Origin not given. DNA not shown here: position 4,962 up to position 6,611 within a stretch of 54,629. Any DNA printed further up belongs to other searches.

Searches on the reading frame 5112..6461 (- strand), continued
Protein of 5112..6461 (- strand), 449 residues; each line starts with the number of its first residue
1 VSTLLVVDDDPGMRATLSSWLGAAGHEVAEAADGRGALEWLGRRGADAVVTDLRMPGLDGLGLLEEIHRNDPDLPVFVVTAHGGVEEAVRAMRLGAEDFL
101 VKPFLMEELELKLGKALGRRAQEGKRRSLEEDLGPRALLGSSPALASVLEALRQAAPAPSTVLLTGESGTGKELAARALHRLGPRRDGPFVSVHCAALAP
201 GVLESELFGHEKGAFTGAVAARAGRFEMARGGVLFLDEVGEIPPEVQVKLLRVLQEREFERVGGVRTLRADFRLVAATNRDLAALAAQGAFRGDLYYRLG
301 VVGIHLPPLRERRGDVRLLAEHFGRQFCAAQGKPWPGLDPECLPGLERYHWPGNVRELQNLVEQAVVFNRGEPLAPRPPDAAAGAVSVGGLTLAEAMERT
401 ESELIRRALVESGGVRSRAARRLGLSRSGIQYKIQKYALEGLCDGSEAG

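Call 71: search_protein_families(library=pfam, proteins=[L082:4658-5557:+, L084:4694-5593:+, L318:10947-11846:+, L088:1317-2216:+], max_evalue=10)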
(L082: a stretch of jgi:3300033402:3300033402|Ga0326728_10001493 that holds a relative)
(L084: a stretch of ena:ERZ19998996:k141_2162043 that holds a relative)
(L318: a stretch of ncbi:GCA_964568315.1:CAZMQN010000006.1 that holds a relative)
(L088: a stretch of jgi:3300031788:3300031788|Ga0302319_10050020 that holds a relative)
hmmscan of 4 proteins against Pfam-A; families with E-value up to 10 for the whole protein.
L082:4658-5557:+ (300 aa): 0 families

L084:4694-5593:+ (300 aa): 0 families

L318:10947-11846:+ (300 aa): 0 families

L088:1317-2216:+ (300 aa): 0 families
